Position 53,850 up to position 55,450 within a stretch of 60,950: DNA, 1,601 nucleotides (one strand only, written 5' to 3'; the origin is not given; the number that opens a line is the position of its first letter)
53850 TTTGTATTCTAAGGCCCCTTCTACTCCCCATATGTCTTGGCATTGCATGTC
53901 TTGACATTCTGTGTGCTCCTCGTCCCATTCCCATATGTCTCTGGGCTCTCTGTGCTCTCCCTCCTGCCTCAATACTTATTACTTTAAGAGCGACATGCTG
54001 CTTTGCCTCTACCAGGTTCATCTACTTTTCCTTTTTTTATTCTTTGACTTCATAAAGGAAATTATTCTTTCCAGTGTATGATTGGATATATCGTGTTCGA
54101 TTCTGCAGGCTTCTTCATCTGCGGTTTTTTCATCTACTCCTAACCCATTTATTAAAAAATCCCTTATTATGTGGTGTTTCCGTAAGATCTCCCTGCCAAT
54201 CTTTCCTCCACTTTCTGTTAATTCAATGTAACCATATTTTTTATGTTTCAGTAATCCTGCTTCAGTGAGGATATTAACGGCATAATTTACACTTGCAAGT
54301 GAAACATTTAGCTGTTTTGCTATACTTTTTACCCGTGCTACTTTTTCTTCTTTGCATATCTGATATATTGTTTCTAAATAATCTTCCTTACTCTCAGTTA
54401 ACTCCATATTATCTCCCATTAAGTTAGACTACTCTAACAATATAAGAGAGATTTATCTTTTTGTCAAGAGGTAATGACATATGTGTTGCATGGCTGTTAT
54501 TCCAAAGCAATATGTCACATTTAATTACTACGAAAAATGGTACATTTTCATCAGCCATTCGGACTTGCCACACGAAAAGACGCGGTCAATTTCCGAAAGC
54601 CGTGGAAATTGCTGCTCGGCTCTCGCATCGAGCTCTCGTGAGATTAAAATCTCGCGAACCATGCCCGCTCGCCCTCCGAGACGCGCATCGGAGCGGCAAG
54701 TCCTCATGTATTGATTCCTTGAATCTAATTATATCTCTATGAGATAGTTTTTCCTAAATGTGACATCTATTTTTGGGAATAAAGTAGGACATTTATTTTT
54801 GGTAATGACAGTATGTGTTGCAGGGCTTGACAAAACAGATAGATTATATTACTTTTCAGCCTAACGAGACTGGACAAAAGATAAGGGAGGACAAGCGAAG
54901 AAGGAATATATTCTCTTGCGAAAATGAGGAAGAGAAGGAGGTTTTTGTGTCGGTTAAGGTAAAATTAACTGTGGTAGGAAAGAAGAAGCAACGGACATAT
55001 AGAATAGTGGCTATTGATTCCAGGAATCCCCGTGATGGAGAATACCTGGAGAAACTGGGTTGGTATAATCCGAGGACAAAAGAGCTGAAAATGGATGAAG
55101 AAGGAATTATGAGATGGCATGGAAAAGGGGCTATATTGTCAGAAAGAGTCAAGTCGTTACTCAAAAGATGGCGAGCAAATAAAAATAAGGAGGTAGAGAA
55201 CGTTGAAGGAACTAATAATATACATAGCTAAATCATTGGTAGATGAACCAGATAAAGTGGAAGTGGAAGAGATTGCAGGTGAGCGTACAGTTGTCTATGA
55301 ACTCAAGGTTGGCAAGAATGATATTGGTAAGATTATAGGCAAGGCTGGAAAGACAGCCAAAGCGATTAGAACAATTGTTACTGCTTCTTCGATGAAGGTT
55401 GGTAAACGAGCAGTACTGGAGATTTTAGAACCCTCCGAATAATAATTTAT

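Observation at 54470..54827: Repeat-flanked non-coding insert with a 143-nt four-hairpin core, wedged between the dtxR-feoAB and rpsP promoters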

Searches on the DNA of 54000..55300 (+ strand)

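Call 3: search_rna_families(source=window, start=54000, end=55300, threshold=evalue, max_evalue=10, show_alignments=3)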
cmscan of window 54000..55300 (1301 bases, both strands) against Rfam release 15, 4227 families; matches with E-value up to 10: 3.
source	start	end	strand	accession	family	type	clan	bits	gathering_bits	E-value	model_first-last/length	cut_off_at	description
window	54897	54944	+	RF00355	snoR28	Gene; snRNA; snoRNA; CD-box;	-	16.6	45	8.7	1-78/78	no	Small nucleolar RNA snoR28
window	54365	54438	-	RF02881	MH_s25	Gene; sRNA;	-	15.2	114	6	1-207/207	no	Mesorhizobail RNA 25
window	55046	55126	-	RF02706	TeloSII_ncR30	Gene; sRNA;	-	14.5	86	1.4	1-226/226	no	TeloSII non coding RNA 30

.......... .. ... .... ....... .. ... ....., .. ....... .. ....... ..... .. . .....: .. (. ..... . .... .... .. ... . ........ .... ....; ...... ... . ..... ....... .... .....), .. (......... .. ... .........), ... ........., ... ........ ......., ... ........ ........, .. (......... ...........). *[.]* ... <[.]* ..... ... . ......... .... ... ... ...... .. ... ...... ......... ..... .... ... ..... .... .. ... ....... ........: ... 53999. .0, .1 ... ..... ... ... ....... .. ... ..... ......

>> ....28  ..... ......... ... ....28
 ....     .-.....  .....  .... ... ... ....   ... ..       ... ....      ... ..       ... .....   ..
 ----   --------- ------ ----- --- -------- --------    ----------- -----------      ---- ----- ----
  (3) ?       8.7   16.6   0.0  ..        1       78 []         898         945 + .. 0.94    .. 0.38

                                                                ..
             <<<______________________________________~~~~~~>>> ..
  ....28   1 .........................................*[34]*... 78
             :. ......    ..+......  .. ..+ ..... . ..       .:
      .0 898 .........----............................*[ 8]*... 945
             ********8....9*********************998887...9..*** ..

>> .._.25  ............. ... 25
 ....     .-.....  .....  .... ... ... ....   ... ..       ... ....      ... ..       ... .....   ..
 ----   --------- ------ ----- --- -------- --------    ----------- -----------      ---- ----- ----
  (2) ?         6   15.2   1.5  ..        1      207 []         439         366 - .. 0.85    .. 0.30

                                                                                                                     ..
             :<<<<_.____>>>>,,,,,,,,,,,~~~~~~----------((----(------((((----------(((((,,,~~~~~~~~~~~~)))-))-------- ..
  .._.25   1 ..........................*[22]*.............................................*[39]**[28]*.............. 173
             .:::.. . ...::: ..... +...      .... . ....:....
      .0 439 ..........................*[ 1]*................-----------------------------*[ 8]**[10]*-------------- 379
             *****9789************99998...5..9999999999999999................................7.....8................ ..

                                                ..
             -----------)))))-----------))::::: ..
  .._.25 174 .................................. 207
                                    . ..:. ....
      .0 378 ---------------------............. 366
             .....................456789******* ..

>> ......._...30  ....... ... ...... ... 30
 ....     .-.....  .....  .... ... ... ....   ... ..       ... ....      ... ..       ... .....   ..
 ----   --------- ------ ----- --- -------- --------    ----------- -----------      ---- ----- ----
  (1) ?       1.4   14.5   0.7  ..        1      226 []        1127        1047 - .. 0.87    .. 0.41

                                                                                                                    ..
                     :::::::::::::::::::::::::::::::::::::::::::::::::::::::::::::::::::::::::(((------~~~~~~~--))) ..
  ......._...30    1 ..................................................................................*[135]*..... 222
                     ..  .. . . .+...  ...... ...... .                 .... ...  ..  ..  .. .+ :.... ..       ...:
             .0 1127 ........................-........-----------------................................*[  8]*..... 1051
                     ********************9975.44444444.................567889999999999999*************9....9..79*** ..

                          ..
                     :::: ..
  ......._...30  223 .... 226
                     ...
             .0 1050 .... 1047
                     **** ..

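Call 23: search_dna_similar(query=window:54470-54830:+, collection=phages, mode=distant, max_evalue=1)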
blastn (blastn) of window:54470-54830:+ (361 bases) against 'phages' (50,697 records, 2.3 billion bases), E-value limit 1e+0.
Records with a match: 1; places in all: 1; records where one place covers at least 80% of the query: 0.
Best place of each record, by identity: 95-99% 1.
By first word of the organism name: Thiohalocapsa 1.
By host as written in the record: - 1.
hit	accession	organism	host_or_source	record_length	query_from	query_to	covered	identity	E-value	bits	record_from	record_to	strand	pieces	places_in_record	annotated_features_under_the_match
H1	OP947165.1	Thiohalocapsa phage LS06-2018-MD03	-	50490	246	271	7%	96.2%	1e-1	44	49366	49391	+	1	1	hypothetical protein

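Call 24: search_dna_similar(query=window:54470-54830:+, collection=plasmids, mode=distant, max_evalue=1)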
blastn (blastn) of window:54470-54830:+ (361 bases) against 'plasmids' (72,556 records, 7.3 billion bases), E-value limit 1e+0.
Records with a match: 2; places in all: 2; records where one place covers at least 80% of the query: 0.
Best place of each record, by identity: 60-80% 2.
By first word of the organism name: Acinetobacter 2.
By predicted mobility (MOB-suite, as given by PLSDB): mobilizable 2.
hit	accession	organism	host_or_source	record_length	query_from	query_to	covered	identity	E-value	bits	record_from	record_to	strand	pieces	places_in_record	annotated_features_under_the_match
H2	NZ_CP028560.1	Acinetobacter sp. WCHA45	Culture,Sewage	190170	293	350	16%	75.9%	3e-1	43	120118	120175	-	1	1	none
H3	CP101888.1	Acinetobacter baumannii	Homo sapiens,catheter tip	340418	293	350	16%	75.9%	3e-1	43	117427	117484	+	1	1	none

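Call 56: search_rna_families(source=L045, start=5950, end=6500, threshold=evalue, max_evalue=10)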
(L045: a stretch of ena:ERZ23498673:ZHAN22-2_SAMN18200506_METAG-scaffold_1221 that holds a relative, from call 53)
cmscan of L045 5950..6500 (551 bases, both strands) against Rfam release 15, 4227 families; matches with E-value up to 10: 2.
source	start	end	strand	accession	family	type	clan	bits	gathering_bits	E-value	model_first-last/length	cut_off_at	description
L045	6106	6300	-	RF02272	Vax2os1_3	Gene; lncRNA;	-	15.3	50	0.93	1-199/199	no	Vax2os1 conserved region 3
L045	6187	6265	-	RF02766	Ysr49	Gene; sRNA;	-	13.8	95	5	1-124/124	no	Yersinia sRNA 49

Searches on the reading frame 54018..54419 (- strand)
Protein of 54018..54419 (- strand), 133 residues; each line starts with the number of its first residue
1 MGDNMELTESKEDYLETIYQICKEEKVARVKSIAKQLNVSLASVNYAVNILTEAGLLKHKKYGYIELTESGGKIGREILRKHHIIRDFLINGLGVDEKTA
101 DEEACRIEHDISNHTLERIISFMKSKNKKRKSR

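Call 15: find_related_loci(query=window:54018-54419:-, collection=genome_contigs, flank=3000)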
Query window:54018-54419:- (133 aa) in genome_contigs; peptide patterns used: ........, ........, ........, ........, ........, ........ (x = any residue, [..] = any of these).
238 stretches matched a pattern; 11 encode a relative of the query (tblastn E <= 1e-3); 11 distinct loci.
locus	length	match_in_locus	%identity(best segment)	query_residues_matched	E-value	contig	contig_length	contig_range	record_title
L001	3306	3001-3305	93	1-105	3e-49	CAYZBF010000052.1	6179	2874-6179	MAG TPA_asm: uncultured bacterium isolate binchicken_co100_433 genome assembly, contig: NODE_20432_length_6179_cov_8.909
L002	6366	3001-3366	61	5-126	1e-46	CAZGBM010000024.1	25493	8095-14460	MAG TPA_asm: uncultured bacterium isolate binchicken_co34_552 genome assembly, contig: NODE_2922_length_25493_cov_11.876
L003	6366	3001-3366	63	5-126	7e-42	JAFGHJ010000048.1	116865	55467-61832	MAG: candidate division WOR-3 bacterium isolate Zod_Metabat.145 k87_14366047, whole genome shotgun sequence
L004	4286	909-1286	60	1-126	7e-41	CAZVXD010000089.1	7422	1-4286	MAG TPA_asm: uncultured bacterium isolate binchicken_co116_46 genome assembly, contig: NODE_11877_length_7422_cov_7.4783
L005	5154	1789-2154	62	5-126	2e-40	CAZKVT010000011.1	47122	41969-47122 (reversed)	MAG TPA_asm: uncultured bacterium isolate binchicken_co262_311 genome assembly, contig: NODE_595_length_47122_cov_20.938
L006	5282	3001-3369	62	5-127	1e-40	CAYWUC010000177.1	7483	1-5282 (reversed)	MAG TPA_asm: uncultured bacterium isolate SRP185410_co1_78 genome assembly, contig: k141_517917, whole genome shotgun se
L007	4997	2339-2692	46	7-124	9e-33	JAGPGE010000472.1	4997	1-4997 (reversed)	MAG: Armatimonadota bacterium isolate Gw_SlDig_bin_68 Gw_SlDig_38549_length_4997_cov_6.237988, whole genome shotgun sequ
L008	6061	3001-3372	43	7-126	6e-28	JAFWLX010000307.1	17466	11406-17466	MAG: Atopobiaceae bacterium isolate RGIG5859 Sheep_Jejunum-2__c333471, whole genome shotgun sequence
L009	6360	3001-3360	43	6-124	7e-28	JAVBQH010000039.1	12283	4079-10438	MAG: Raoultibacter sp. isolate EPI_MAG_00161 c_000001043379, whole genome shotgun sequence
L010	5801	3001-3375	46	7-131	2e-27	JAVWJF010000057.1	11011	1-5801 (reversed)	MAG: Longicatena sp. isolate CGS1Y3-bin16 NODE_57_length_11011_cov_3.540882, whole genome shotgun sequence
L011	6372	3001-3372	40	7-130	8e-27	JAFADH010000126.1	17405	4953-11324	MAG: Bacillota bacterium isolate OH_SBB_71 k127_132522, whole genome shotgun sequence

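Call 16: find_encoding_contigs(protein=window:54018-54419:-, flank=3000, max_places=10)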
Protein window:54018-54419:- (133 aa): 2 contigs read that carry it; 1 place shown.
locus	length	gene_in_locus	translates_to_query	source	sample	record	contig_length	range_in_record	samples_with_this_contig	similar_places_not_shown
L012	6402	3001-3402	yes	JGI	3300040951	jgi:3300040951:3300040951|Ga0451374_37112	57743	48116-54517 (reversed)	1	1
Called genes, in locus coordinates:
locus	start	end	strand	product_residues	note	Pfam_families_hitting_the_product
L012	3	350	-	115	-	PF08378:NERD (faint), PF02021:UPF0102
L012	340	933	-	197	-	PF01351:RNase_HII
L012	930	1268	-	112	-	PF01245:Ribosomal_L19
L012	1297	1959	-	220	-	PF01746:tRNA_m1G_MT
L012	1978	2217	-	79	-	PF13083:KH_KhpA-B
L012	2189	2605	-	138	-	PF00886:Ribosomal_S16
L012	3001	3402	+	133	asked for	PF10007:DUF2250 (faint), PF01325:Fe_dep_repress, PF02742:Fe_dep_repr_C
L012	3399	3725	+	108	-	PF04023:FeoA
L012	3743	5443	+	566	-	PF01926:MMR_HSR1, PF02421:FeoB_N, PF07670:Gate, PF07664:FeoB_C, PF07670:Gate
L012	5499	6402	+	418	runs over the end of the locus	PF01943:Polysacc_synt, PF03023:MurJ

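Call 22: find_homologous_proteins(query=window:54018-54419:-, max_evalue=1e-30)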
Query window:54018-54419:- (133 aa): 25 proteins with E <= 1e-30 among 53 candidates.
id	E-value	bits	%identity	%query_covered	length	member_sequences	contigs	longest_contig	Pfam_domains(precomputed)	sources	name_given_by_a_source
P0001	1.1e-74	266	99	97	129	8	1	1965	PF02742.22,PF01325.26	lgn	-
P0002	1.2e-42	163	66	92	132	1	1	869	PF02742.22,PF01325.26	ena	-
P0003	1.3e-42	163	62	95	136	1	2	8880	PF02742.22,PF01325.26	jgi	jgi:DtxR family Mn-dependent transcriptional regulator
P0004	5.6e-42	161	65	92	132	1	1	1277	PF02742.22,PF01325.26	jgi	jgi:DtxR family Mn-dependent transcriptional regulator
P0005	2.4e-41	159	65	92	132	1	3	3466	PF02742.22,PF01325.26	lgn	-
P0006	1.1e-40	157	62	96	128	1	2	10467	PF02742.22,PF01325.26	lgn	-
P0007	1.3e-40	156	64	92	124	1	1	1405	PF02742.22,PF01325.26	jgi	jgi:DtxR family Mn-dependent transcriptional regulator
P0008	2.7e-40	155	64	92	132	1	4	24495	PF02742.22,PF01325.26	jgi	jgi:DtxR family Mn-dependent transcriptional regulator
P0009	3.3e-40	155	62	92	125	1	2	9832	PF02742.22,PF01325.26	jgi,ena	jgi:DtxR family Mn-dependent transcriptional regulator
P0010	5.4e-40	154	61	92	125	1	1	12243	PF12840.14,PF02742.22,PF01325.26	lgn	-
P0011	7.2e-40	154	62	92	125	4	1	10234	PF02742.22,PF01325.26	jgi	jgi:DtxR family Mn-dependent transcriptional regulator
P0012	7.3e-40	154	63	92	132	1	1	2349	PF02742.22,PF01325.26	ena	-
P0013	1.1e-39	153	61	92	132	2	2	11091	PF02742.22,PF01325.26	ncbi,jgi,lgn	-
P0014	1.3e-39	153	61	92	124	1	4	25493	PF02742.22,PF01325.26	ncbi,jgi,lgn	-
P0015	3.0e-39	152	63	92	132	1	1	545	PF02742.22,PF01325.26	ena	-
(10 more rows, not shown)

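Call 25: find_encoding_contigs(protein=P0001, flank=3000, max_places=10)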
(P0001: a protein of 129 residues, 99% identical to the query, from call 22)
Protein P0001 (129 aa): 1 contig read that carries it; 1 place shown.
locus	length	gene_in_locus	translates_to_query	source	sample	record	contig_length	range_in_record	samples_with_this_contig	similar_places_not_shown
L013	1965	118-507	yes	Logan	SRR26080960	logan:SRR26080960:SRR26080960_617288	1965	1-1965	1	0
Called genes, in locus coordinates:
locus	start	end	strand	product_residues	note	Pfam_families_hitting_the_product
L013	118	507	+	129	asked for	PF01325:Fe_dep_repress, PF02742:Fe_dep_repr_C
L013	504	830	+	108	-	PF04023:FeoA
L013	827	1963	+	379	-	?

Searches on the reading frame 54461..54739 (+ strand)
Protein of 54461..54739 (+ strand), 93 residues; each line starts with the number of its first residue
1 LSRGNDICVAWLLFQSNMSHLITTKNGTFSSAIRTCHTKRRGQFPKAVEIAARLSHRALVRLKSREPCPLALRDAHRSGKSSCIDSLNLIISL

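Call 29: find_related_loci(query=window:54461-54739:+, collection=genome_contigs, flank=3000)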
Query window:54461-54739:+ (93 aa) in genome_contigs; peptide patterns used: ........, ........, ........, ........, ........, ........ (x = any residue, [..] = any of these).
599 stretches matched a pattern (row limit reached: there are more); 10 encode a relative of the query (tblastn E <= 1e-3); 10 distinct loci.
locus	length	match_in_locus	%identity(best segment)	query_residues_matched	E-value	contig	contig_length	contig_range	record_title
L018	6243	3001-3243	77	12-93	4e-35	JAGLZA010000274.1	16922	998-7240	MAG: candidate division WOR-3 bacterium isolate RS_13_48 ZL320.bin.48.fa_274, whole genome shotgun sequence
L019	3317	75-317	76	12-93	9e-35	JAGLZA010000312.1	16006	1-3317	MAG: candidate division WOR-3 bacterium isolate RS_13_48 ZL320.bin.48.fa_312, whole genome shotgun sequence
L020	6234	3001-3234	68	12-90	3e-29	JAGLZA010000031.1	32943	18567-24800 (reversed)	MAG: candidate division WOR-3 bacterium isolate RS_13_48 ZL320.bin.48.fa_31, whole genome shotgun sequence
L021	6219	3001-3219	59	18-91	7e-21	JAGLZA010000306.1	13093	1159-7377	MAG: candidate division WOR-3 bacterium isolate RS_13_48 ZL320.bin.48.fa_306, whole genome shotgun sequence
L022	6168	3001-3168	68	12-67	2e-20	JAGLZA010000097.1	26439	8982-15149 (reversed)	MAG: candidate division WOR-3 bacterium isolate RS_13_48 ZL320.bin.48.fa_97, whole genome shotgun sequence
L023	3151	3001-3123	85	12-52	5e-20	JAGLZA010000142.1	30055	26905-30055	MAG: candidate division WOR-3 bacterium isolate RS_13_48 ZL320.bin.48.fa_142, whole genome shotgun sequence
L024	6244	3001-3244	55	12-71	1e-13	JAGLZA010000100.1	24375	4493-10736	MAG: candidate division WOR-3 bacterium isolate RS_13_48 ZL320.bin.48.fa_100, whole genome shotgun sequence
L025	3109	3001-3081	70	26-52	1e-8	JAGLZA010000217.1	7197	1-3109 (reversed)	MAG: candidate division WOR-3 bacterium isolate RS_13_48 ZL320.bin.48.fa_217, whole genome shotgun sequence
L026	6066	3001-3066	82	23-44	2e-7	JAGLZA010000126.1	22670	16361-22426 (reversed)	MAG: candidate division WOR-3 bacterium isolate RS_13_48 ZL320.bin.48.fa_126, whole genome shotgun sequence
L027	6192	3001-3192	41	34-81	5e-7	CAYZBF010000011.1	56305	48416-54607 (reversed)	MAG TPA_asm: uncultured bacterium isolate binchicken_co100_433 genome assembly, contig: NODE_775_length_56305_cov_9.4932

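Call 51: find_homologous_proteins(query=window:54494-54739:+, max_evalue=0.001)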
Query window:54494-54739:+ (82 aa): 1 proteins with E <= 0.001 among 1 candidates.
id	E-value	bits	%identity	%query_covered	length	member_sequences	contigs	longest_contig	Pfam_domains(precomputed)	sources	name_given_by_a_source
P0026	3.1e-16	77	53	77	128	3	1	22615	-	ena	-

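Call 53: find_encoding_contigs(protein=P0026, flank=6000, max_places=6)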
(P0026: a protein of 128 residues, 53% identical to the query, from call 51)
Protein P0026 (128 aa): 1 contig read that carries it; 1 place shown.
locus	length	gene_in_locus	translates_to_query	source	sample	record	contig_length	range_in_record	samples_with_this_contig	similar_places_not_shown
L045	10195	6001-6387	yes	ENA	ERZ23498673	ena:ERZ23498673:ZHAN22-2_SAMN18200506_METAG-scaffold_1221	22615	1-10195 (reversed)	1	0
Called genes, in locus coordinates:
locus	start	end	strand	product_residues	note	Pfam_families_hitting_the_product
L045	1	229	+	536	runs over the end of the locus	PF07584:BatA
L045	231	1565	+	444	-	PF02127:Peptidase_M18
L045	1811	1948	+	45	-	-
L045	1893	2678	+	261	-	PF01507:PAPS_reduct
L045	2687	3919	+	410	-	PF00009:GTP_EFTU, PF01926:MMR_HSR1 (faint), PF03144:GTP_EFTU_D2, PF22594:GTP-eEF1A_C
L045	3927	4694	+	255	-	PF01925:TauE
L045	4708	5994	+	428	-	PF01663:Phosphodiest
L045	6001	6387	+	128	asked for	-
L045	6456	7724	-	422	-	PF01943:Polysacc_synt, PF03023:MurJ (weak)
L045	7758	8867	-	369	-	PF08323:Glyco_transf_5 (faint), PF13477:Glyco_trans_4_2, PF13439:Glyco_transf_4, PF13579:Glyco_trans_4_4, PF00534:Glycos_transf_1, PF13692:Glyco_trans_1_4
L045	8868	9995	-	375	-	PF02350:Epimerase_2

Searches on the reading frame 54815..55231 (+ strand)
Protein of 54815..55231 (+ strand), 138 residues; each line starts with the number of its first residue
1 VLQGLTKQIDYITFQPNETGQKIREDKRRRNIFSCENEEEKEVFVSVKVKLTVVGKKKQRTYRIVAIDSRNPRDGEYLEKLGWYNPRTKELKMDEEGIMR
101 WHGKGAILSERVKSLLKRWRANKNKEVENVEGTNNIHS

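Call 26: find_encoding_contigs(protein=window:54815-55231:+, flank=3000, max_places=10)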
Protein window:54815-55231:+ (138 aa): 6 contigs read that carry it; 4 places shown.
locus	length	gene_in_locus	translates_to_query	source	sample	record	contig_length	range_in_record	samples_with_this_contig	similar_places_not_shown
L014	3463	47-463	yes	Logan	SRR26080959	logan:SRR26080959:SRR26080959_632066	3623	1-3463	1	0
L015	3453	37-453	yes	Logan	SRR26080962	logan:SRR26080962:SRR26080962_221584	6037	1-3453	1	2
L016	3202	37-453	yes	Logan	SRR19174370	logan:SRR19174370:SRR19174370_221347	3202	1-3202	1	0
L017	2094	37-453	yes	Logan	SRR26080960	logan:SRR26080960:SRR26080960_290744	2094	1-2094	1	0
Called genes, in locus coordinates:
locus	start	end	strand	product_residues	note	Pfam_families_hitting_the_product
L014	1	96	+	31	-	?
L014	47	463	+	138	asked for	PF00886:Ribosomal_S16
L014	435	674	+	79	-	PF13083:KH_KhpA-B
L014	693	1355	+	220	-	PF01746:tRNA_m1G_MT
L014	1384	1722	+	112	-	PF01245:Ribosomal_L19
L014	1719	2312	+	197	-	PF01351:RNase_HII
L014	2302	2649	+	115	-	PF08378:NERD (faint), PF02021:UPF0102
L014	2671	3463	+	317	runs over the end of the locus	?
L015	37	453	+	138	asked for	PF00886:Ribosomal_S16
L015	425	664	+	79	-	PF13083:KH_KhpA-B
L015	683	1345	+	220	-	PF01746:tRNA_m1G_MT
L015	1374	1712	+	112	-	PF01245:Ribosomal_L19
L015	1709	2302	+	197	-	PF01351:RNase_HII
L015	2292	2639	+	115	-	PF08378:NERD (faint), PF02021:UPF0102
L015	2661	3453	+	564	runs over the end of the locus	-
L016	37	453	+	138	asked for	PF00886:Ribosomal_S16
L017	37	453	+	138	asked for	PF00886:Ribosomal_S16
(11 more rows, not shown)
